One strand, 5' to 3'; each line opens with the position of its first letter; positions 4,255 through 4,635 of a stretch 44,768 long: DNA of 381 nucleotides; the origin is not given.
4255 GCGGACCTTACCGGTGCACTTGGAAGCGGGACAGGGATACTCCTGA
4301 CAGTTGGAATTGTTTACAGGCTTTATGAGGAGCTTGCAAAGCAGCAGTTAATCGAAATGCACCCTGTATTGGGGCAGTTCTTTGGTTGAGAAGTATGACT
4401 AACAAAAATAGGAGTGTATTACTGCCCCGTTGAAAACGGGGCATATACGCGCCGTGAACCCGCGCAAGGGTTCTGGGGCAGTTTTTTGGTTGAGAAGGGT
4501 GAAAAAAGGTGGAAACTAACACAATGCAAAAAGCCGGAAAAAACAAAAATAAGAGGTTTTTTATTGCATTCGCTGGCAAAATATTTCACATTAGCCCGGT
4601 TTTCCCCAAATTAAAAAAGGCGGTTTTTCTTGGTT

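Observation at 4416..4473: Unclassified family of structured intergenic elements with compensatory hairpin changes (5 clear copies plus 1 partial)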

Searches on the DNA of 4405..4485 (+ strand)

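Call 36: build_rna_model(alignment_id=A3, structure=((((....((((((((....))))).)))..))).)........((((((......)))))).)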
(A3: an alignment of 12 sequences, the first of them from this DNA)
Model R1 built from alignment A3 (12 sequences, 63 columns); structure: as given.
model positions 58; base pairs 18; branch points 1; effective number of sequences 3.25; information 0.961 bits per position. Calibrated on 0.2 Mb of random sequence (short: E-values are rough).
structure used (alignment columns):
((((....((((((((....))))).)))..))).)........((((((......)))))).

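Call 37: search_with_rna_model(model_id=R1, sources=[window, L002, L003, L004, L005, L006, L008, L009, L010, L011], max_evalue=10, filters=default)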
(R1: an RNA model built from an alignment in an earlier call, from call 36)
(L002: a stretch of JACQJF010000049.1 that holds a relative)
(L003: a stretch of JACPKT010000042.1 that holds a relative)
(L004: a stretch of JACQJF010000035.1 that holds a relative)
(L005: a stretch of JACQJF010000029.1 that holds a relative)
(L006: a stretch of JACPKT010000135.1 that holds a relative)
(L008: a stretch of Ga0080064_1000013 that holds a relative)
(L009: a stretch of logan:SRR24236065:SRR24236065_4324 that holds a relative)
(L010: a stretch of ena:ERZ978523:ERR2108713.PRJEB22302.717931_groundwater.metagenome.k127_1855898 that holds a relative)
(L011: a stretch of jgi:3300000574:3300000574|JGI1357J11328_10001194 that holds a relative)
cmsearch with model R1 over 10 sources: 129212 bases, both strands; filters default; matches with E-value up to 10: 19.
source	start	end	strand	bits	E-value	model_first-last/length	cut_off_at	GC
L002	3051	3108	-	82.9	1.6e-19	1-58/58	no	0.59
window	4416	4473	+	82.6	1.9e-19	1-58/58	no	0.59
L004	4131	4188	+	82.1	2.6e-19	1-58/58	no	0.6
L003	1909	1966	-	81.7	3.3e-19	1-58/58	no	0.47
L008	843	900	-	79.8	1e-18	1-58/58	no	0.67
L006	993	1050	-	76.1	8.9e-18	1-58/58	no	0.47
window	8099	8157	-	72.3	9e-17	1-58/58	no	0.61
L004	6854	6911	-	66.9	2.2e-15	1-58/58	no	0.55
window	44631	44688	+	64.6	8.6e-15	1-58/58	no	0.59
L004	4270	4329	+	62.2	3.8e-14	1-58/58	no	0.6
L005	976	1034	+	60.5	1e-13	1-58/58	no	0.59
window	26882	26971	-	51.2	2.7e-11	1-58/58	no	0.37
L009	11775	11832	+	48.9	1.1e-10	1-58/58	no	0.64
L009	10799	10858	-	47.1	3.1e-10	1-58/58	no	0.67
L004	6938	6997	+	46.1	5.9e-10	1-58/58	no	0.62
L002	3110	3168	+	34.9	4.6e-07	1-58/58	no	0.61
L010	10802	10834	-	27.9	3e-05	1-58/58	no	0.61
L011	2634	2666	-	27.9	3e-05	1-58/58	no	0.61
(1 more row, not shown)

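Call 45: search_rna_families(source=window, start=4405, end=4485, threshold=evalue, max_evalue=10, show_alignments=4)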
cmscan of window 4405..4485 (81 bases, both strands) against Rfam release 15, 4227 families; matches with E-value up to 10: 5.
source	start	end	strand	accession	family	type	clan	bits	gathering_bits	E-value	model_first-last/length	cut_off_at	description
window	4409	4457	+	RF01540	TB11Cs4H2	Gene; snRNA; snoRNA; HACA-box;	-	12.6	50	3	1-64/64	no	Trypanosomatid snoRNA TB11Cs4H2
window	4415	4474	+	RF00624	P9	Gene;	-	11.2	43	2.1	1-74/74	no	Pseudomonas sRNA P9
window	4405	4469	-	RF02837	anti-hemB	Gene; sRNA;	-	8.9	49.5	5.8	1-81/81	no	Burkholderia RNA 7 (anti-hemB)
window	4405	4472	-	RF02784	SorX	Gene; sRNA;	-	8.6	46.6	8.8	1-73/73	no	Singlet oxygen resistance RNA X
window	4424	4441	-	RF02401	ClpQY_promoter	Cis-reg;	-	7.9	42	8.5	1-20/57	no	ClpQY promoter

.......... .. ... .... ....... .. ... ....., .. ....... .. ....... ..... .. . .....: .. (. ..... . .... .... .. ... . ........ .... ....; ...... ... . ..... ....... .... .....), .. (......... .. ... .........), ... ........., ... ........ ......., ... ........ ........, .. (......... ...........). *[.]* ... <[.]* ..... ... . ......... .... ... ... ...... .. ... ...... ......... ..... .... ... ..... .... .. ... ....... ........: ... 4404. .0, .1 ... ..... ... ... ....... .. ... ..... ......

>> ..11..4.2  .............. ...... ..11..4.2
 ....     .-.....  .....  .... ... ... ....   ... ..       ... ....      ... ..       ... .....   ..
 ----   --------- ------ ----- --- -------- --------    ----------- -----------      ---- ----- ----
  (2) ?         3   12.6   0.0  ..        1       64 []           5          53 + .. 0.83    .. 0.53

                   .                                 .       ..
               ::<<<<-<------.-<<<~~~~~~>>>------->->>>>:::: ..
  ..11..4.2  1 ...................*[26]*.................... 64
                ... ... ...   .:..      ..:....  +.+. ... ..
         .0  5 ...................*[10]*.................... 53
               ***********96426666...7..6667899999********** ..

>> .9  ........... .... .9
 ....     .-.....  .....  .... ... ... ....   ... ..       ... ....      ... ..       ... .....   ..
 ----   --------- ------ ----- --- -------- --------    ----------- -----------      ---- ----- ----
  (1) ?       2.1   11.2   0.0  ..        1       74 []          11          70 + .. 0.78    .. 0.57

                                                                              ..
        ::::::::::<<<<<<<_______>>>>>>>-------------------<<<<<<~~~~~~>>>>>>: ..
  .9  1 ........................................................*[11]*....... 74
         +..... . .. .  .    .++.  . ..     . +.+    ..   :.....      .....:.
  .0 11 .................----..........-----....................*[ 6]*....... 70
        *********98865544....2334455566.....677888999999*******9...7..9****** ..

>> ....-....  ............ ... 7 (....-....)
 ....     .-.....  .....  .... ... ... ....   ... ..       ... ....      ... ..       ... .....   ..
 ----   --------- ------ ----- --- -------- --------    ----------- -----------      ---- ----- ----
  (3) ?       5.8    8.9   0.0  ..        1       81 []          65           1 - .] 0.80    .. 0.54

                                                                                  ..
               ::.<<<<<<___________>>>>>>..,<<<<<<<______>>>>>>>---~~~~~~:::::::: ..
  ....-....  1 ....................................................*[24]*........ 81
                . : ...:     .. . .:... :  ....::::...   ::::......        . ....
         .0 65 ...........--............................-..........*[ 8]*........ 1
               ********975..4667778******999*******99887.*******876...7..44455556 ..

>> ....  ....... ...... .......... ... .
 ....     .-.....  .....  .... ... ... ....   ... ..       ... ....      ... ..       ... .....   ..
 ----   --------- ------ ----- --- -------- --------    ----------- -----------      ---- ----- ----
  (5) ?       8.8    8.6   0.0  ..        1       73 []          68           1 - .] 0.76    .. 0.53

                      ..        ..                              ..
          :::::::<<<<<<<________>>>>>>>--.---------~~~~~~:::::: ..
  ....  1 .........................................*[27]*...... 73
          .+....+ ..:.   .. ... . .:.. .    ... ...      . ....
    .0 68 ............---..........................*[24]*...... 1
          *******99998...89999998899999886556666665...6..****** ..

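Call 54: search_with_rna_model(model_id=R1, source=L011, start=4900, end=6300, filters=off, max_evalue=10, show_alignments=3)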
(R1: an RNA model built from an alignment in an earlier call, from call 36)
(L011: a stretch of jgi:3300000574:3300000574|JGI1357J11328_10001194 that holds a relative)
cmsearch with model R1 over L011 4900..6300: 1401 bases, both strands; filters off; matches with E-value up to 10: 14.
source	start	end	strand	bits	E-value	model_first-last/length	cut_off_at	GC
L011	5380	5433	+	4.2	0.47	1-58/58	no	0.54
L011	5775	5803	-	2.9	1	4-30/58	no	0.34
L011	5384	5404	-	2.9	1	9-28/58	no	0.76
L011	6151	6189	-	2.1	1.7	1-58/58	no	0.56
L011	5320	5333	+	1.9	1.9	12-24/58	no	0.29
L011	6118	6136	+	0.4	4.8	9-27/58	no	0.63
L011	5754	5807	+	0.3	5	1-33/58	no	0.35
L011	5977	5990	+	0.1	5.4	12-24/58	no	0.21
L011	5930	5945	+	-0.3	7.3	39-58/58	no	0.56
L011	5976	5989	-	-0.6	8.4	12-24/58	no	0.21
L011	5853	5902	+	-0.7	9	10-26/58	no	0.68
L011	5853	5902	-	-0.7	9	10-26/58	no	0.68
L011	5072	5077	-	-0.7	9.2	47-52/58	no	0.5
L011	5308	5313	-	-0.7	9.2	47-52/58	no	0.5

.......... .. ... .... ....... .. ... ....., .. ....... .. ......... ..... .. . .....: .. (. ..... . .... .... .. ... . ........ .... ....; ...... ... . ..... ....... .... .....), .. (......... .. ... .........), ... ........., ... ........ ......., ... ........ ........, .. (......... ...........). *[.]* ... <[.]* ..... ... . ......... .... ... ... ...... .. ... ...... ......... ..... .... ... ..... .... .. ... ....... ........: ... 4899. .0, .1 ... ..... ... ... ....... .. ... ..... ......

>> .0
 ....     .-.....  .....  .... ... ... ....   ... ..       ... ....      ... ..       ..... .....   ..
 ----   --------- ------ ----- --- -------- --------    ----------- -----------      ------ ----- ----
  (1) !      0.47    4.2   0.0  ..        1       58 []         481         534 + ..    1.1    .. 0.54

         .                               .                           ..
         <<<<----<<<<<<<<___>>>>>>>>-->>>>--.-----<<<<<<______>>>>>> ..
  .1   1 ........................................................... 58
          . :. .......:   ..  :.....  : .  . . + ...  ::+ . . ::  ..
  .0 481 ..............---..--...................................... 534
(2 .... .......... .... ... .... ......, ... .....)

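Call 62: search_with_rna_model(model_id=R1, sources=[L012, L013, L014, L015], max_evalue=1, filters=default)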
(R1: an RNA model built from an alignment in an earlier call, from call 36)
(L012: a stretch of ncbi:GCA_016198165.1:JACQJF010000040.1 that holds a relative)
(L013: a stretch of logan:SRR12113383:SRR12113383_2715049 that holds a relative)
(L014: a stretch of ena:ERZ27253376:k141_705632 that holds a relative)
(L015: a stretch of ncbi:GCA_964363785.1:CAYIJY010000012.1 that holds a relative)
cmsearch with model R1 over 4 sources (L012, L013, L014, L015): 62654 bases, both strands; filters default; matches with E-value up to 1: 5.
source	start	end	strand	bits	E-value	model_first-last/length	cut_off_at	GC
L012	11564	11622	-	57.9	2.3e-13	1-58/58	no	0.54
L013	3015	3073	-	57.9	2.3e-13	1-58/58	no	0.54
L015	11373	11431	+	33.8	4.4e-07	1-58/58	no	0.47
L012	11654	11678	-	23.3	0.00023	5-29/58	no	0.56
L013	3105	3129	-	23.3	0.00023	5-29/58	no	0.56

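Call 76: search_with_rna_model(model_id=R1, sources=[window, L002, L003, L004, L005, L006, L008, L009, L012, L015], max_evalue=0.00001, make_alignment=true)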
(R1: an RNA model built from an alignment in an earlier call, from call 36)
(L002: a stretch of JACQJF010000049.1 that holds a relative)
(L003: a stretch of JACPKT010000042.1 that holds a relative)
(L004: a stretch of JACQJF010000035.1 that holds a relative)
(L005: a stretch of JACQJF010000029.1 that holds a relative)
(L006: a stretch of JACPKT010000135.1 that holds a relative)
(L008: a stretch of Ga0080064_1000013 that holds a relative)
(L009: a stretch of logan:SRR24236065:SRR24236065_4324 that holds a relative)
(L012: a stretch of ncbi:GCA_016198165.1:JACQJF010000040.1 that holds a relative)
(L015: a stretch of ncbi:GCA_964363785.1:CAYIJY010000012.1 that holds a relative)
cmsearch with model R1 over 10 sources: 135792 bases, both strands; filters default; matches with E-value up to 0.00001: 19.
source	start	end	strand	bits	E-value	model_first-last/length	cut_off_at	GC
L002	3051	3108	-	82.9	1.6e-19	1-58/58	no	0.59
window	4416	4473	+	82.6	2e-19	1-58/58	no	0.59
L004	4131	4188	+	82.1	2.7e-19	1-58/58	no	0.6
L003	1909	1966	-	81.7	3.4e-19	1-58/58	no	0.47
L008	843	900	-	79.8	1.1e-18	1-58/58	no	0.67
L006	993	1050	-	76.1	9.3e-18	1-58/58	no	0.47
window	8099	8157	-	72.3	9.4e-17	1-58/58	no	0.61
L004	6854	6911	-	66.9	2.3e-15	1-58/58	no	0.55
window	44631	44688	+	64.6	9.1e-15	1-58/58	no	0.59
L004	4270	4329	+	62.2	4e-14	1-58/58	no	0.6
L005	976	1034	+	60.5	1.1e-13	1-58/58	no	0.59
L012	11564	11622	-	57.9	5.1e-13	1-58/58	no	0.54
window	26882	26971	-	51.2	2.8e-11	1-58/58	no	0.37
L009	11775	11832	+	48.9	1.1e-10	1-58/58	no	0.64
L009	10799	10858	-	47.1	3.2e-10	1-58/58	no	0.67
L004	6938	6997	+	46.1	6.2e-10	1-58/58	no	0.62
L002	3110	3168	+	34.9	4.9e-07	1-58/58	no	0.61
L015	11373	11431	+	33.8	9.6e-07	1-58/58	no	0.47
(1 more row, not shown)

Alignment A4: 19 matches aligned to the model, 105 columns, each read 5' to 3' on its own strand. Consensus structure (alignment columns), stored with it:
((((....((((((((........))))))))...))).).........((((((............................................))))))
